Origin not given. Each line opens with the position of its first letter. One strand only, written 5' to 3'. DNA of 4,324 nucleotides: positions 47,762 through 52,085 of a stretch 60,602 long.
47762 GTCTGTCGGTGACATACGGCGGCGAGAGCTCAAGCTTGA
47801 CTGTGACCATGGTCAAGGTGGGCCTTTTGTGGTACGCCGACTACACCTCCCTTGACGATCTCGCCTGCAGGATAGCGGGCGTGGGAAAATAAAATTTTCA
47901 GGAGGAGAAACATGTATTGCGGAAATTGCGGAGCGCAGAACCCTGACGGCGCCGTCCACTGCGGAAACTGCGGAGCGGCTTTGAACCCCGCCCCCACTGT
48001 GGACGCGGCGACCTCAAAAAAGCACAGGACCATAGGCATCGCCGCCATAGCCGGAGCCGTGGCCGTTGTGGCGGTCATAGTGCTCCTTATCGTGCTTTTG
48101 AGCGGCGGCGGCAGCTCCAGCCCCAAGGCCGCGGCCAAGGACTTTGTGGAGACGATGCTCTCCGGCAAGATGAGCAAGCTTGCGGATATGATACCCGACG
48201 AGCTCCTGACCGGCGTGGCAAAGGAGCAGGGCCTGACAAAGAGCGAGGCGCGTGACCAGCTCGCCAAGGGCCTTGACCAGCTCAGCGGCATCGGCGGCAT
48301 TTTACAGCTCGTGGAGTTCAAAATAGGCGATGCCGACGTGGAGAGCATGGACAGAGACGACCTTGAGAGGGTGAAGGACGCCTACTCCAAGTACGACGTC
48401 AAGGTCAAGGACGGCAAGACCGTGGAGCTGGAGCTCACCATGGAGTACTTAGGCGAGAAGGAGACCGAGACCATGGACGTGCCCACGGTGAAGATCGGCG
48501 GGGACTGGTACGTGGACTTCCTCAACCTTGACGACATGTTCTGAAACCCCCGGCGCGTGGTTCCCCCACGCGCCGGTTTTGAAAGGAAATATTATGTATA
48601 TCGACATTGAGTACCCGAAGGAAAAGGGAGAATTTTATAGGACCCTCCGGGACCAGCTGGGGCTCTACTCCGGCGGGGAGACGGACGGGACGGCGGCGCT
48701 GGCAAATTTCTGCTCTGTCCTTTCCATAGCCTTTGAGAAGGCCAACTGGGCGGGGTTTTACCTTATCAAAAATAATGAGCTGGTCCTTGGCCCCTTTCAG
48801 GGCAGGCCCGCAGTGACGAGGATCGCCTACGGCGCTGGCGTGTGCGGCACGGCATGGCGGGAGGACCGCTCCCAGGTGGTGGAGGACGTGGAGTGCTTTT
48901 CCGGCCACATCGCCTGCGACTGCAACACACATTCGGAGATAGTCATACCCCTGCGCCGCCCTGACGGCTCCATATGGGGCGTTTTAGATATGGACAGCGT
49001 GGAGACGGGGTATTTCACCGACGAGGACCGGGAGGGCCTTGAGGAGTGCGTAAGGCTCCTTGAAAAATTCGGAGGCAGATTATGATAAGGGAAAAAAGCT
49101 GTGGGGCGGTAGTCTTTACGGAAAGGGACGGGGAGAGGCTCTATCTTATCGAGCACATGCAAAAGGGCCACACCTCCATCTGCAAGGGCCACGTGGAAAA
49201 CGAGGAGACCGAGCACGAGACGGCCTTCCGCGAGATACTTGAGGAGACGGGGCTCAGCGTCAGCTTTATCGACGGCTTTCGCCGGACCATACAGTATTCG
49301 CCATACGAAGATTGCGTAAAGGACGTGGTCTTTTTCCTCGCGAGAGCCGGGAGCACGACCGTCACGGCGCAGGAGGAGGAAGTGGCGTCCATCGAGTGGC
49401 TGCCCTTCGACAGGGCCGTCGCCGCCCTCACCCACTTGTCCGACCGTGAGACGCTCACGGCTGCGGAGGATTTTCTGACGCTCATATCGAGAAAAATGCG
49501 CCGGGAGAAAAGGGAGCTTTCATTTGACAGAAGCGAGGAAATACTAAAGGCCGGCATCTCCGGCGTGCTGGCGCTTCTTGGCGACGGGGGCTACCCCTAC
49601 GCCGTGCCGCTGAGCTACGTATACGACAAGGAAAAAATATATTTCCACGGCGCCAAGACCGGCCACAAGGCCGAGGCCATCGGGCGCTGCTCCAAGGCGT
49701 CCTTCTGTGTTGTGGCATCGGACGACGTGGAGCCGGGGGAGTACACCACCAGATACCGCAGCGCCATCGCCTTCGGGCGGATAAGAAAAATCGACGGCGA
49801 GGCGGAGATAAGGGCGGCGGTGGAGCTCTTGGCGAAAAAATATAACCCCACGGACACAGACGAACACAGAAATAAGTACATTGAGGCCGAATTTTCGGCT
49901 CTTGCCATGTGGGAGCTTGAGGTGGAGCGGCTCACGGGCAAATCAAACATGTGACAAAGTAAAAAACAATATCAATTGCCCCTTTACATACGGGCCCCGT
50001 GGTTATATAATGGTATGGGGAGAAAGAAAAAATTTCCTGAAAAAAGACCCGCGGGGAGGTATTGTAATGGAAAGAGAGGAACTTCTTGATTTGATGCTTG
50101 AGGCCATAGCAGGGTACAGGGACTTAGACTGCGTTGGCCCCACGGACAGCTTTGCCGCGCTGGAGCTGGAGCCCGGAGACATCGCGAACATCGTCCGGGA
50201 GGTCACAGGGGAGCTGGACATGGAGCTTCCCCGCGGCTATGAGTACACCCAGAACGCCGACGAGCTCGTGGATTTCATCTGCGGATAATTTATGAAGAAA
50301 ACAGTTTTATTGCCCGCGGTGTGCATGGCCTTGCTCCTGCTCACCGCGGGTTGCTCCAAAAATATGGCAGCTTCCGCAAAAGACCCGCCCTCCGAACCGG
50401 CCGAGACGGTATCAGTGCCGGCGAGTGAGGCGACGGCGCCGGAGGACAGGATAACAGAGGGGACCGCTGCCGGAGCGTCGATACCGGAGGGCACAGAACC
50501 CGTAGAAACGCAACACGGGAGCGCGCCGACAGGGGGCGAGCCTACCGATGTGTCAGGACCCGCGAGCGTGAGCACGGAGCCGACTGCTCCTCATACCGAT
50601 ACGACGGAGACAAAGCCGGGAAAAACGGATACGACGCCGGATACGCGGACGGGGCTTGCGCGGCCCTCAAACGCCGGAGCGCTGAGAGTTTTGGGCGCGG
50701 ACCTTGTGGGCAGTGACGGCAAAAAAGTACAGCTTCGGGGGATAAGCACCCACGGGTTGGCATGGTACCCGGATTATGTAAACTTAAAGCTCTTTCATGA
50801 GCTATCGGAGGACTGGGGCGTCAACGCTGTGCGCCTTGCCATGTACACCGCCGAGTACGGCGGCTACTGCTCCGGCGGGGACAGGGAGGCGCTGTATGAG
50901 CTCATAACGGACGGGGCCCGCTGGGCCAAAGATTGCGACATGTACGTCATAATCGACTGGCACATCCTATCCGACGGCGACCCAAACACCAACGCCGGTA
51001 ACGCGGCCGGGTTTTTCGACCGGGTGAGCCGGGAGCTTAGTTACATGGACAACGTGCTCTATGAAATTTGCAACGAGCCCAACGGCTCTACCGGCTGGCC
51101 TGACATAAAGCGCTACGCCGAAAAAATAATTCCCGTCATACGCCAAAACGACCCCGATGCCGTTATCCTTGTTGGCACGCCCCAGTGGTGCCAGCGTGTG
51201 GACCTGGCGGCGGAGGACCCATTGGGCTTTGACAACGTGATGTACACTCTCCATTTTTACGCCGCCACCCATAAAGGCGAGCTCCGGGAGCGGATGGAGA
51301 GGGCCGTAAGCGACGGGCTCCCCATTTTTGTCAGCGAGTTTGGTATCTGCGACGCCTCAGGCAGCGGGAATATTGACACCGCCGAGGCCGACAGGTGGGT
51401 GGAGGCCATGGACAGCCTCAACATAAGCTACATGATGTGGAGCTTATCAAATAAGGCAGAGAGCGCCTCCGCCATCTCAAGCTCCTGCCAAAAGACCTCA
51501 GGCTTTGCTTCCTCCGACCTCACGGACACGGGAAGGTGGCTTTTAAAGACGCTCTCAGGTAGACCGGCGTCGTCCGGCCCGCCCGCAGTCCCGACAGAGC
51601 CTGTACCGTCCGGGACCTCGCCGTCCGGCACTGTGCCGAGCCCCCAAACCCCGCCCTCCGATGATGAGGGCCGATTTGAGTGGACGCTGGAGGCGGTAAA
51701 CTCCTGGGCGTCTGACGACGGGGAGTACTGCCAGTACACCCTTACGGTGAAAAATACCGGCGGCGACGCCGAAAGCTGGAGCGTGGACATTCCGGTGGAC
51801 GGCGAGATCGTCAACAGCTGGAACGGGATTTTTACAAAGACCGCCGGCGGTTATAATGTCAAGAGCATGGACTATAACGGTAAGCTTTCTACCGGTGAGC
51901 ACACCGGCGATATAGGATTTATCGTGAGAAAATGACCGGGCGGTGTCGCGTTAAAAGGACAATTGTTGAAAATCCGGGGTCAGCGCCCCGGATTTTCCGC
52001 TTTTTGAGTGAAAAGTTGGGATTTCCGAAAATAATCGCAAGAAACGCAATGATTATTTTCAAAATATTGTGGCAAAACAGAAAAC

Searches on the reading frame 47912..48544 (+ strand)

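Call 75: search_protein_families(library=pfam, proteins=[window:47912-48544:+], max_evalue=0.00001)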
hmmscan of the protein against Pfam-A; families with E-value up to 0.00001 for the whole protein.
window:47912-48544:+ (210 aa): 1 family
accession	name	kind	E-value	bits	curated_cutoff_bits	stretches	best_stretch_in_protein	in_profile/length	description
PF13240.11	Zn_Ribbon_1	-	1.3e-06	28.4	25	1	2-24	1-23/23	zinc-ribbon domain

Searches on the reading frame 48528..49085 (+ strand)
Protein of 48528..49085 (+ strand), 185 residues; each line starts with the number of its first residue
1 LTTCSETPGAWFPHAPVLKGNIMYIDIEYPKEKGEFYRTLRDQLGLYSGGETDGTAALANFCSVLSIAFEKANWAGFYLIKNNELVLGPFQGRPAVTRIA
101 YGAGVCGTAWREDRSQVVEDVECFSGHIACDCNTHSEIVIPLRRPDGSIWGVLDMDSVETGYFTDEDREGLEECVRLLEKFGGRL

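Call 75: search_protein_families(library=pfam, proteins=[window:48528-49085:+], max_evalue=0.00001)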
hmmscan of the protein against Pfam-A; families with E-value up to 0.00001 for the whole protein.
window:48528-49085:+ (185 aa): 2 families
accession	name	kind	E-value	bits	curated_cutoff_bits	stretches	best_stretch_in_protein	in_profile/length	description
PF01590.32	GAF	-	4.1e-11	44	22.4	1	85-178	35-129/133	GAF domain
PF13185.12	GAF_2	-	5.3e-10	40.1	28.6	1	91-173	40-126/136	GAF domain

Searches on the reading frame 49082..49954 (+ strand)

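Call 76: search_protein_families(library=pfam, proteins=[window:49082-49954:+], max_evalue=0.00001)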
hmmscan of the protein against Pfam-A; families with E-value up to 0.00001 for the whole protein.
window:49082-49954:+ (290 aa): 3 families
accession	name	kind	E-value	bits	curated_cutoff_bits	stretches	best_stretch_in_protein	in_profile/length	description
PF12900.13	Pyridox_ox_2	-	1.1e-23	84.2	27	1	149-287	3-139/140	Pyridoxamine 5'-phosphate oxidase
PF00293.34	NUDIX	-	4.8e-15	56.2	21.1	1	9-124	8-130/134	NUDIX domain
PF01243.27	PNPOx_N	-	6.9e-09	36.6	28.1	1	152-278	6-110/120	Pyridoxamine 5'-phosphate oxidase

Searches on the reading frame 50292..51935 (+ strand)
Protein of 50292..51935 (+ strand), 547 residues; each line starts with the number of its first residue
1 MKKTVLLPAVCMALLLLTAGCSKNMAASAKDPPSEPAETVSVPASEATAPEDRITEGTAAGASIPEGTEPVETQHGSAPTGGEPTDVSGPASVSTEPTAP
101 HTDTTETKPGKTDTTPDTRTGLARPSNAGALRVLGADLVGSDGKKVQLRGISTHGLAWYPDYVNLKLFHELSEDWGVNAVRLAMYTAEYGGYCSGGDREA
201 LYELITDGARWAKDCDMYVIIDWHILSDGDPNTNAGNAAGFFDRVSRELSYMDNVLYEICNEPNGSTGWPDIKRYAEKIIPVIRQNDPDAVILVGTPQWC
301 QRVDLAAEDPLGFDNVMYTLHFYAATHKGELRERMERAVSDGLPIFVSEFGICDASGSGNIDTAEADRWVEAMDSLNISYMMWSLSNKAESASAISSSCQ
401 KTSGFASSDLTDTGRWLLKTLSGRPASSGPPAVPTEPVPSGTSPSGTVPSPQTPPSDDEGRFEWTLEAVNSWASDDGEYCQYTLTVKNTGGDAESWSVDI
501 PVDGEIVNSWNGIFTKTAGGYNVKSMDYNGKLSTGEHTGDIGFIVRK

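Call 76: search_protein_families(library=pfam, proteins=[window:50292-51935:+], max_evalue=0.00001)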
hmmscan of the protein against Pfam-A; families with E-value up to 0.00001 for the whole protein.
window:50292-51935:+ (547 aa): 2 families
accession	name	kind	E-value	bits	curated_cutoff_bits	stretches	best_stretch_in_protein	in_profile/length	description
PF00150.24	Cellulase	-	5.3e-63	213.5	23.5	1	140-388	2-271/272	Cellulase (glycosyl hydrolase family 5)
PF00553.25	CBM_2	-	4.4e-07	30.6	24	1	480-543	15-80/101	Cellulose binding domain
